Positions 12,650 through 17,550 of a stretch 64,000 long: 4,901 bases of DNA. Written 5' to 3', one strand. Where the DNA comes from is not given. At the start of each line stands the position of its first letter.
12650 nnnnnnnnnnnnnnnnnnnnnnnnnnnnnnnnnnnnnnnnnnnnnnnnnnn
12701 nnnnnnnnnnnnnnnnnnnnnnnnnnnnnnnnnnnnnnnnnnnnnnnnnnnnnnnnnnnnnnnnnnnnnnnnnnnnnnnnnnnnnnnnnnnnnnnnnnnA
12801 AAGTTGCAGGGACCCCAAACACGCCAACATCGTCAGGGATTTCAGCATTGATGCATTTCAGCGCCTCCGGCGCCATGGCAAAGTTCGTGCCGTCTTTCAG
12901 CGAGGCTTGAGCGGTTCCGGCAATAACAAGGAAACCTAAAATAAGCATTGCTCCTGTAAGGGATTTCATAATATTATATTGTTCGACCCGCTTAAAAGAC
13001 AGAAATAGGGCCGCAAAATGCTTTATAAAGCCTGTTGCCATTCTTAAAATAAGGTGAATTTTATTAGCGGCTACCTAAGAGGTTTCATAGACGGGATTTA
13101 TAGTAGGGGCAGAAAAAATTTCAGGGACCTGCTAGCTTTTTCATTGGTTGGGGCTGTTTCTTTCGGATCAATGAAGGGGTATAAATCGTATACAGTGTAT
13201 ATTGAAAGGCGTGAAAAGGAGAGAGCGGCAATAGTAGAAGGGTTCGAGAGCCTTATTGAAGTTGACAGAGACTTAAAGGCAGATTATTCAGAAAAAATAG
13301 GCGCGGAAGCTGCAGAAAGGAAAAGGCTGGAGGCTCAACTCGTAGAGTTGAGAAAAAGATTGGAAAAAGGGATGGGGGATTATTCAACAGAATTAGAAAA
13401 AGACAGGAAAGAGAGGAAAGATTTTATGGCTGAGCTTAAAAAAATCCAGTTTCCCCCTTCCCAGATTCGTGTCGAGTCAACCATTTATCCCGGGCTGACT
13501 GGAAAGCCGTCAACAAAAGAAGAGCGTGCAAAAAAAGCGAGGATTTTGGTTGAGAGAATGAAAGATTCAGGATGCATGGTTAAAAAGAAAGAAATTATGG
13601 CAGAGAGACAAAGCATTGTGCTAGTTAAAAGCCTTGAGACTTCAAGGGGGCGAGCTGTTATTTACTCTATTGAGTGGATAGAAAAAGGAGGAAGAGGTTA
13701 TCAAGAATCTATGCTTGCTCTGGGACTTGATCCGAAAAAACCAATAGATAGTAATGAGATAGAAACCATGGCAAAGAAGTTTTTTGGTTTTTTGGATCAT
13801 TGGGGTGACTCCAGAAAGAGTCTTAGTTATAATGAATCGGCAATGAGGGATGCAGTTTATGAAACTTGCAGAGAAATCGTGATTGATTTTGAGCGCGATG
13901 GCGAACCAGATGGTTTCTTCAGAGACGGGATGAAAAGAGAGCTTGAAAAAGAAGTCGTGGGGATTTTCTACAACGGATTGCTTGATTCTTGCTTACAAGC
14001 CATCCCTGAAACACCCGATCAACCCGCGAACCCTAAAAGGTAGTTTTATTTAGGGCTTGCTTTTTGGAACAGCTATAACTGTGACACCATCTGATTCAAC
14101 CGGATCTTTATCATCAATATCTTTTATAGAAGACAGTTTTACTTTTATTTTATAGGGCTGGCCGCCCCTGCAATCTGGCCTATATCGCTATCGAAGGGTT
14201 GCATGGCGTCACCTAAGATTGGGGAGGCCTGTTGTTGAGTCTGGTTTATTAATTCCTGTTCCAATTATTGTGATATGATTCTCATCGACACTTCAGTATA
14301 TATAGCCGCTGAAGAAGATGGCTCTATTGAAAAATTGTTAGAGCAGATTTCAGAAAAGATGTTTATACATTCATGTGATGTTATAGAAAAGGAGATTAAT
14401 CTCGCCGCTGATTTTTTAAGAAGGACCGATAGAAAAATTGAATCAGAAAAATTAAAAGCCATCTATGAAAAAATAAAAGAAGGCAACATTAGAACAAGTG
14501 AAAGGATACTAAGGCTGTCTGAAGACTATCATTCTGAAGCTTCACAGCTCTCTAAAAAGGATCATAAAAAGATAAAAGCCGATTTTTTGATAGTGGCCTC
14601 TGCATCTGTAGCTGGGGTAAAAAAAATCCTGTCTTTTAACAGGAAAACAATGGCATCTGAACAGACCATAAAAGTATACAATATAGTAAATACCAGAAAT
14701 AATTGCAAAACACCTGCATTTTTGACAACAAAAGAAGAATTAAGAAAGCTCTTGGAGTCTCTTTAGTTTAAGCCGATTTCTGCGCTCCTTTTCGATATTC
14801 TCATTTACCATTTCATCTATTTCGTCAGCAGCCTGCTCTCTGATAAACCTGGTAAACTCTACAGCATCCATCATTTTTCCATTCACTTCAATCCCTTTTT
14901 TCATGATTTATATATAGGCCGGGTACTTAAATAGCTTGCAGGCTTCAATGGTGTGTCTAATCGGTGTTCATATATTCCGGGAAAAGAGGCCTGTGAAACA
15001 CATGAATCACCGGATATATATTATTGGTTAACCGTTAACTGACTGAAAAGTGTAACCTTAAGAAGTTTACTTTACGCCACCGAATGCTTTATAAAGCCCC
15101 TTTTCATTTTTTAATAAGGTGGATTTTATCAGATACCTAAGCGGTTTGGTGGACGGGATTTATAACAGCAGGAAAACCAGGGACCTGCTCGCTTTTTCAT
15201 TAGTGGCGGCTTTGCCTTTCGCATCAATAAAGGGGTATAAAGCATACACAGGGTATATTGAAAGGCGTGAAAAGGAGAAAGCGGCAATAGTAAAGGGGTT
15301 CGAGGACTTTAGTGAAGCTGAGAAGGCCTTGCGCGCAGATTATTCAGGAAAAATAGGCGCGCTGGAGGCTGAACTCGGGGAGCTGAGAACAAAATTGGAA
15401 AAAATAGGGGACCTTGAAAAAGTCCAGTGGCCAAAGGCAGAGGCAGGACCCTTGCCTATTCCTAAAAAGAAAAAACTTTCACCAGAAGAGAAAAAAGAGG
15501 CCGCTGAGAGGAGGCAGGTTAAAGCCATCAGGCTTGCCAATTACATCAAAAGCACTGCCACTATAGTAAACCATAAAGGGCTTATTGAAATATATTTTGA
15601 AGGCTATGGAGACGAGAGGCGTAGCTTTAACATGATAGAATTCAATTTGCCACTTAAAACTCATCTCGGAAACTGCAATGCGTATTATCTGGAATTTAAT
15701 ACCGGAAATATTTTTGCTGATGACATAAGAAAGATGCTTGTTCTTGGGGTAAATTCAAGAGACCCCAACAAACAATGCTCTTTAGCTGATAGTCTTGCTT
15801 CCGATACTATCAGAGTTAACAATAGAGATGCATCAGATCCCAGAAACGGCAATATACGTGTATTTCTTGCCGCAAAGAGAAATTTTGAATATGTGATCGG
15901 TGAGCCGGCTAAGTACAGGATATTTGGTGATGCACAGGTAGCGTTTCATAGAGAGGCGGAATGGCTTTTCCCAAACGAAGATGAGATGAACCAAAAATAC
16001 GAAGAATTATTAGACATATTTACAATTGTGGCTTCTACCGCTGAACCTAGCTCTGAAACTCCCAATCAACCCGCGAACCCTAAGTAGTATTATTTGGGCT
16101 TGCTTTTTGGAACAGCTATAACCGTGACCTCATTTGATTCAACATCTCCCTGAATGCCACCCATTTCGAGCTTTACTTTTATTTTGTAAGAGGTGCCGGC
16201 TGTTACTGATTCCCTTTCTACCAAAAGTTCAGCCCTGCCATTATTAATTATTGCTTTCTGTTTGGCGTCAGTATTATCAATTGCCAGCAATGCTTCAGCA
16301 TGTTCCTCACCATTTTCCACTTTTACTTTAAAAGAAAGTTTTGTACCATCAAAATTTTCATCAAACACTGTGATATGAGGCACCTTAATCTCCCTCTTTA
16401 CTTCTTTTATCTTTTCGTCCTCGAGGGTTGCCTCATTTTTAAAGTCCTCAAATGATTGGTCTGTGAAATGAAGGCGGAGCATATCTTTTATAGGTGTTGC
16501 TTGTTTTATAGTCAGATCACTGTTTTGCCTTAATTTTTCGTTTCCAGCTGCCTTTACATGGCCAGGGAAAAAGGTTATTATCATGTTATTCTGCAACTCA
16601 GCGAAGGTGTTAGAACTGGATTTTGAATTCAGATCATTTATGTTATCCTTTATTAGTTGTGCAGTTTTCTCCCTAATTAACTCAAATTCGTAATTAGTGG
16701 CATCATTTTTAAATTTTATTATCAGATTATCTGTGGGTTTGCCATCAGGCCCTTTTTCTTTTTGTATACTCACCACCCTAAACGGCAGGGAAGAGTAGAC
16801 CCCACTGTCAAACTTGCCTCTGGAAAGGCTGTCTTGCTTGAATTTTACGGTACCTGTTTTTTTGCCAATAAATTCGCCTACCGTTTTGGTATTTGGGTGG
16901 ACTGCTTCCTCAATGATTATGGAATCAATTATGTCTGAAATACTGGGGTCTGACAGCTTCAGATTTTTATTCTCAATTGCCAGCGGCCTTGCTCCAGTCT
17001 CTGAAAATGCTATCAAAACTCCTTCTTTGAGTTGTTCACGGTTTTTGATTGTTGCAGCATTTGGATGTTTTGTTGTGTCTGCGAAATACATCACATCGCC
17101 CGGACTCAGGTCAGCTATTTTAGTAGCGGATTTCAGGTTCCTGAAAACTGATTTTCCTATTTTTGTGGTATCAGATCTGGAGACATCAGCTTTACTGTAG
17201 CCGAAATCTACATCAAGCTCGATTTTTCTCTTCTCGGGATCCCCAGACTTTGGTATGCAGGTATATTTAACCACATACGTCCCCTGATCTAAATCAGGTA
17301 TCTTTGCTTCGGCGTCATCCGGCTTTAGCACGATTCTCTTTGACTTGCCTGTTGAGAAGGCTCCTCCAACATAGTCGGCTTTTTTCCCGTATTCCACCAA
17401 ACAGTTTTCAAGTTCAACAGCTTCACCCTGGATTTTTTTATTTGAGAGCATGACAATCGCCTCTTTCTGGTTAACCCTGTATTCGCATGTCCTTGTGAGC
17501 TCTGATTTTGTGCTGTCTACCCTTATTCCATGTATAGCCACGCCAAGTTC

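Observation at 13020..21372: Segmental duplication creating cassette-like paralogs (conserved N-terminus and last codons, unrelated middle) next to a giant protein gene and a remnant of a second giant gene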

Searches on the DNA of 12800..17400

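Call 98: search_rna_families(source=window, start=12800, end=17400, threshold=evalue, max_evalue=1)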
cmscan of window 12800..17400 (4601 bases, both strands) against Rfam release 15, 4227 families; matches with E-value up to 1: 0.
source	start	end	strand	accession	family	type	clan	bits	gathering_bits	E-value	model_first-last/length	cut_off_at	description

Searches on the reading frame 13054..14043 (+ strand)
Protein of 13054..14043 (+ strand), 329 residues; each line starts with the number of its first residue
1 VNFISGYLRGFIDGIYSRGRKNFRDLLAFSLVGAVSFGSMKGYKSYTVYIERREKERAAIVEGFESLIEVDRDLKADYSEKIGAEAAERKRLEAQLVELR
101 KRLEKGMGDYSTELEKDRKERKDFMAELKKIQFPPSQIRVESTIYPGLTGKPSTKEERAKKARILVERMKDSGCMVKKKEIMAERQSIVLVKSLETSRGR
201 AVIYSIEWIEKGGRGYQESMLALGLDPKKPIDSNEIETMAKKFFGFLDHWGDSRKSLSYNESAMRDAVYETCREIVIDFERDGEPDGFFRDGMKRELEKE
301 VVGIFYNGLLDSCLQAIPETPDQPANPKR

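Call 8: search_protein_families(library=pfam, proteins=[window:13054-14043:+], max_evalue=0.01)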
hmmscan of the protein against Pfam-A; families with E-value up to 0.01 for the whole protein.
window:13054-14043:+ (329 aa): 2 families
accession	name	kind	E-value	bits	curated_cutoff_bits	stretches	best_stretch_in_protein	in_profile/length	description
PF04285.18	DUF444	-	0.0049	16.4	27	1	54-195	146-277/418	Protein of unknown function (DUF444)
PF03961.19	FapA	-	0.007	16.4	31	1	62-154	159-251/272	Flagellar Assembly Protein A beta solenoid domain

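Call 14: search_protein_families(library=ncbifam, proteins=[window:13054-14043:+], max_evalue=0.01)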
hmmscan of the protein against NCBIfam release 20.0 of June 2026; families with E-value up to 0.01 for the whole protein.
window:13054-14043:+ (329 aa): 0 families

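Call 16: list_cluster_members(proteins=[P0001, window:13054-14043:+, window:16090-21372:-, window:14275-14766:+])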
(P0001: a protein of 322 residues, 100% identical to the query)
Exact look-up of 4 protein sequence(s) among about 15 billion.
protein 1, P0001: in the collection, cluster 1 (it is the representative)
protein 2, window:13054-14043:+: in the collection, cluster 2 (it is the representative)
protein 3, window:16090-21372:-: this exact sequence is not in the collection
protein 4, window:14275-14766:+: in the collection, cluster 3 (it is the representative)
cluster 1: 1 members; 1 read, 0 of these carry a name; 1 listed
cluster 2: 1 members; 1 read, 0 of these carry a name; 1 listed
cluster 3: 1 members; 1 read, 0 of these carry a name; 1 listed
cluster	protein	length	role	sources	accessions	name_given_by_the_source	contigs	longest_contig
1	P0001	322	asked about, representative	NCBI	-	-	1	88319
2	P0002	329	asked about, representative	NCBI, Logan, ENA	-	-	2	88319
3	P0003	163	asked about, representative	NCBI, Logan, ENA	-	-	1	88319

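Call 25: search_protein_representatives(alignment_id=A2)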
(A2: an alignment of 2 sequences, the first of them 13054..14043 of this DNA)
Query: 2 sequences, 361 profile positions. Proteins with E-value up to 0.001 (for the whole library): 4; up to 1e-10: 2; up to 1e-30: 2. The best 4 are listed.
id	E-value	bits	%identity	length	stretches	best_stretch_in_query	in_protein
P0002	1.4e-182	623.1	-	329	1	1-361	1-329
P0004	3.2e-50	187.6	-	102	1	1-110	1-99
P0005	2.3e-09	53.2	-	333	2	83-247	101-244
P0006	5.3e-05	38.9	-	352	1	68-357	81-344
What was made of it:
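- Tried and rejected: The exhaustive HMMER search was more informative but found only four proteins (call 25).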

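Call 28: find_encoding_contigs(protein=P0006, flank=10000)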
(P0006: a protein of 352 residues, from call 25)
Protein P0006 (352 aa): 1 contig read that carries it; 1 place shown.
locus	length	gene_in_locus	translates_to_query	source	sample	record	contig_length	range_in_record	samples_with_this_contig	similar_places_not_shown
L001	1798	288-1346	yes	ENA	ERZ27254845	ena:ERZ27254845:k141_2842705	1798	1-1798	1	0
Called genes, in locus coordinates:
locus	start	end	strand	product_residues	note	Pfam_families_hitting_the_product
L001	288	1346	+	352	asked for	-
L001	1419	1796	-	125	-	?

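Call 29: find_encoding_contigs(protein=P0005, flank=10000)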
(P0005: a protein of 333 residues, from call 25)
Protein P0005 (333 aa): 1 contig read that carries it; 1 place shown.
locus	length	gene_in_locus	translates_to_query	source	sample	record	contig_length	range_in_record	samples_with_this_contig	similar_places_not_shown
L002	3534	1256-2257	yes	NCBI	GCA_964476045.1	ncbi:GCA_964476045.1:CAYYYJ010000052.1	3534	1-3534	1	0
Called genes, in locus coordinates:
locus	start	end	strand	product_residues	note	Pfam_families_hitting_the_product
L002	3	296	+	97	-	?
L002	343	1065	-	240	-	-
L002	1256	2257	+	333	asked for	-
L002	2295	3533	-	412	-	?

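Call 36: find_related_loci(query=A3, collection=genome_contigs, flank=10000)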
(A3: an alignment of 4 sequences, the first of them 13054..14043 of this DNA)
Query A3 (329 aa) in genome_contigs; peptide patterns used: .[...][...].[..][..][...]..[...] (x = any residue, [..] = any of these).
20 stretches matched a pattern; 1 encode a relative of the query (tblastn E <= 1e-3); 1 distinct loci.
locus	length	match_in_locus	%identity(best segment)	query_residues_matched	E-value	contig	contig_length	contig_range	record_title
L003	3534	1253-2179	26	8-305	2e-16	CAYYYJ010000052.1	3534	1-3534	MAG TPA_asm: uncultured archaeon isolate ERP125453_co1_55 genome assembly, contig: NODE_38034_length_3534_cov_23.740155,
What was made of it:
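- Tried and rejected: The genome-representative scan found only the L002 contig, so the window's own genome is not in that collection (call 36).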

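Call 37: find_related_loci(query=A3, collection=metagenome_contigs, flank=10000)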
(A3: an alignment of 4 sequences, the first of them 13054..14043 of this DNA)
Query A3 (329 aa) in metagenome_contigs; peptide patterns used: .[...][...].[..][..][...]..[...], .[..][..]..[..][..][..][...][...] (x = any residue, [..] = any of these).
162 stretches matched a pattern; 1 encode a relative of the query (tblastn E <= 1e-3); 1 distinct loci.
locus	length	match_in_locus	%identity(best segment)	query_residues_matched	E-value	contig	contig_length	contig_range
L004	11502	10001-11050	26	10-329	6e-25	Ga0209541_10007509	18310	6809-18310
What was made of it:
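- The same layout occurs in unrelated samples (calls 29, 37).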

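Call 45: find_encoding_contigs(protein=window:13054-14043:+, flank=10000)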
Protein window:13054-14043:+ (329 aa): 3 contigs read that carry it; 3 places shown.
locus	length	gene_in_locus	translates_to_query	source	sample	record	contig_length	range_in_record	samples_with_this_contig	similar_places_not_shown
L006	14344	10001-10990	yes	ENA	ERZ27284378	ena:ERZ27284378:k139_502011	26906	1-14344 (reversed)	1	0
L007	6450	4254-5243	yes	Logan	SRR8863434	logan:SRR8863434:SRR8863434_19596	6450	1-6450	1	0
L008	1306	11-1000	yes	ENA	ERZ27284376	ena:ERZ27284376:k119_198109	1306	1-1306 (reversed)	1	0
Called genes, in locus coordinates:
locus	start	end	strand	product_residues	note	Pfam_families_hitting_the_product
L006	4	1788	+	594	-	-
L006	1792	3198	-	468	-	-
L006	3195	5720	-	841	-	-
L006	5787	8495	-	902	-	-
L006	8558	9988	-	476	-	-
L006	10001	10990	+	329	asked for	-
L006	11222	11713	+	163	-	-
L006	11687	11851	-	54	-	-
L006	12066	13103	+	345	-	-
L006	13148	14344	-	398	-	?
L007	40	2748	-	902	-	-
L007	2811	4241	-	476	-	-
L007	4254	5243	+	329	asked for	-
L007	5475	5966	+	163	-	-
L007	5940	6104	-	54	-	-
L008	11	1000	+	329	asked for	-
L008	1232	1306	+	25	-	?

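Call 49: find_encoding_contigs(protein=P0004, flank=10000)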
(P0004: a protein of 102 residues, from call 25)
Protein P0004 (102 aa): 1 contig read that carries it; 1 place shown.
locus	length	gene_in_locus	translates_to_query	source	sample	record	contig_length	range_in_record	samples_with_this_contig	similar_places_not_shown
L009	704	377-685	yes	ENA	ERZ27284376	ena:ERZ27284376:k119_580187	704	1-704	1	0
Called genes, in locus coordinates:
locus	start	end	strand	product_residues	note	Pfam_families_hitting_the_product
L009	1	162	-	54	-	?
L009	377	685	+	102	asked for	-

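Call 54: search_protein_families(library=pfam, proteins=[L006:12066-13103:+], max_evalue=0.01)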
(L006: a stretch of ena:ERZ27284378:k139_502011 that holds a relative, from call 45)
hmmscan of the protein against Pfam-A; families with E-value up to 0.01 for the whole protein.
L006:12066-13103:+ (345 aa): 0 families

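Call 66: predict_structure(alignment_id=A3)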
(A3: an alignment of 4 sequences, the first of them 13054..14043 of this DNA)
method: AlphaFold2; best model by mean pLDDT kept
length: 329 residues; sequences in the alignment: 4
mean_pLDDT: 61.7   pTM: 0.48
mean pLDDT of the five models: 61.7, 47.2, 45.0, 43.4, 40.5
residues with pLDDT >= 90: 0; 70-90: 114; 50-70: 111; < 50: 104
segments of 3 or more residues with pLDDT < 50: 1-46, 57-67, 131-144, 179-182, 252-260, 320-329
pLDDT, mean of each block of 10 residues (from residue 1): 41 43 45 41 47 52 46 56 71 78 59 63 61 37 50 80 85 61 62 82 79 59 79 61 56 43 60 80 79 74 86 77 40
secondary structure, 60 per line:
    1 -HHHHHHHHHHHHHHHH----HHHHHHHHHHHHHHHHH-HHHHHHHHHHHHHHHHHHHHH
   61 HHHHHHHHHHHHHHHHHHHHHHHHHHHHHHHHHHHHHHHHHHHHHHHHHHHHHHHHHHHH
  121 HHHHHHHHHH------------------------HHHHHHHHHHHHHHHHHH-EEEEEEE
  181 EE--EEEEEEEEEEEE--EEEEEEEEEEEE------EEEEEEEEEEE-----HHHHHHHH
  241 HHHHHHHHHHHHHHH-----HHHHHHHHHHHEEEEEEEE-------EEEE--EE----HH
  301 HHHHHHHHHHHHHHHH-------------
elements in order: H2-17 H22-38 H40-130 H155-172 E174-182 E185-196 E199-210 E217-227 H233-255 H261-271 E272-279 E287-290 H299-316
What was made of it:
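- Tried and rejected: The AF2 model of A with a 4-sequence alignment reached pLDDT 61.7 (call 66).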

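Call 74: find_related_loci(query=A3, collection=viral_contigs, flank=5000)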
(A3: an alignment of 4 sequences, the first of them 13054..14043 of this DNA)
Query A3 (329 aa) in viral_contigs; peptide patterns used: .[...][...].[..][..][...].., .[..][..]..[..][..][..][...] (x = any residue, [..] = any of these).
43 stretches matched a pattern, but none encodes a relative of the query by tblastn (E <= 1e-3).
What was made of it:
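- Tried and rejected: The viral contig scan found no relative (call 74).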

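Call 77: search_solved_structures(query=A4, max_evalue=1)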
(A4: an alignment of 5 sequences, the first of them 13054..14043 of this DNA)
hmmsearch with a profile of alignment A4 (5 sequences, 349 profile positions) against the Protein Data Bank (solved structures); distinct sequences matched with E-value up to 1: 2.
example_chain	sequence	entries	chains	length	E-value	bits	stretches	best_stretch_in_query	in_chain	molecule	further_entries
8xwx_E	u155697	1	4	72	0.38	13.2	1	62-116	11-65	B-cell receptor-associated protein 31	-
4jzl_A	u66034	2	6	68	0.59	12.6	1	62-115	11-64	B-cell receptor-associated protein 31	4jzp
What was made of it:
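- Tried and rejected: A PDB sequence search with the family profile gave only BAP31 coiled coil at E ~0.4 (call 77).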

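Call 82: fold_search(model_id=the predicted structure, library=pdb)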
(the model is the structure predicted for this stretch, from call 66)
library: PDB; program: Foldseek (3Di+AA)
matches with E <= 10: 122; with E <= 0.001: 0
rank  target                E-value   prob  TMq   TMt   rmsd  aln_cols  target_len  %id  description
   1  4h5b_A                6.6e-01  0.13  0.16  0.29  14.6       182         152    8  Crystal Structure of DR_1245 from Deinococcus radiodurans (released 2013-01-30)
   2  4ncj_B                7.4e-01  0.08  0.11  0.11  17.7       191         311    9  Crystal Structure of Pyrococcus furiosis Rad50 R805E mutation with ADP Beryllium Flouride (released 2014-03-05)
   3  7cxs_B                7.8e-01  0.20  0.15  0.15   6.0        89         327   12  Crystal structure of CmnK, a L-Dap formation enzyme in capreomycin biosynthesis (released 2021-07-14)
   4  4akr_B                8.7e-01  0.11  0.13  0.17  17.8       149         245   11  Crystal Structure of the cytoplasmic actin capping protein Cap32_34 from Dictyostelium discoideum (released 2012-07-04)
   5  7rbp_A                1.0e+00  0.28  0.16  0.16   5.7        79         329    4  Medicago truncatula D-1-piperideine-2-carboxylic acid reductase (released 2022-07-06)
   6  3qkt_B                1.1e+00  0.06  0.11  0.11  19.8       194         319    7  Rad50 ABC-ATPase with adjacent coiled-coil region in complex with AMP-PNP (released 2011-03-30)
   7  7zw0_sj               1.2e+00  0.07  0.11  0.21  13.9       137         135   12  FAP-80S Complex - Rotated state (released 2022-10-05)
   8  1tk1                  1.2e+00  0.04  0.13  0.17  17.0       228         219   11  YEAST OXYGEN-DEPENDENT COPROPORPHYRINOGEN OXIDASE (released 2004-07-20)
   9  4h5b_B                1.4e+00  0.08  0.15  0.28  13.2       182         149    8  Crystal Structure of DR_1245 from Deinococcus radiodurans (released 2013-01-30)
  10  3ejo_A                1.4e+00  0.06  0.16  0.17  16.9       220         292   12  Coproporphyrinogen III oxidase from Leishmania donovani (released 2008-10-14)
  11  3e8j_A                1.6e+00  0.04  0.13  0.15  16.9       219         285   11  Coproporphyrinogen III oxidase from Leishmania naiffi (released 2008-09-02)
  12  4bg7_B                1.7e+00  0.05  0.09  0.22   9.7        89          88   13  Bacteriophage T5 Homolog of the Eukaryotic Transcription Coactivator PC4 Implicated in Recombination-Dependent DNA Rep (released 2013-09-11)
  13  8x7g_A                1.7e+00  0.04  0.11  0.19  16.2       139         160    9  Crystal structure of the ternary complex of GID4-PROTAC(NEP108)-BRD4(BD1). (released 2025-03-26)
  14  1izn_C                1.9e+00  0.06  0.13  0.15  17.4       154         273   11  Crystal Structure of Actin Filament Capping Protein CapZ (released 2003-04-08)
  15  9qxt_A                2.0e+00  0.14  0.14  0.07   6.5        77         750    9  E. coli JetABC dimer in the DNA boarding-holding state (released 2025-10-01)
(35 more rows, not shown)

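Call 85: search_protein_families(library=padloc, proteins=[window:13054-14043:+, L006:12066-13103:+], max_evalue=0.01)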
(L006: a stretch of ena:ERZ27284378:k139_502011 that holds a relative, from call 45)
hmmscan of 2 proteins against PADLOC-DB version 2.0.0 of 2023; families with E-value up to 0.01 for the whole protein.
window:13054-14043:+ (329 aa): 0 families

L006:12066-13103:+ (345 aa): 0 families

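Call 86: search_protein_families(library=phrogs, proteins=[window:13054-14043:+, L006:12066-13103:+, P0005, P0006], max_evalue=0.01)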
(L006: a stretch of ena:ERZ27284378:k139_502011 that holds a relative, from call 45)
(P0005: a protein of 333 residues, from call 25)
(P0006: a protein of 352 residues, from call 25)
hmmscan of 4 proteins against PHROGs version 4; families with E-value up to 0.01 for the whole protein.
window:13054-14043:+ (329 aa): 0 families

L006:12066-13103:+ (345 aa): 0 families

P0005 (333 aa): 0 families

P0006 (352 aa): 1 family
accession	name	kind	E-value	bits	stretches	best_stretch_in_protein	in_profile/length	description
phrog_1533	-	tail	0.00015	20.4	1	15-197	649-774/1688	tail length tape measure protein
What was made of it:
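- Closest known: Phage tail-fibre tip plus assembly chaperone cassettes. Different: No similarity to phage proteins (PHROGs, call 86; viral contigs, call 74).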
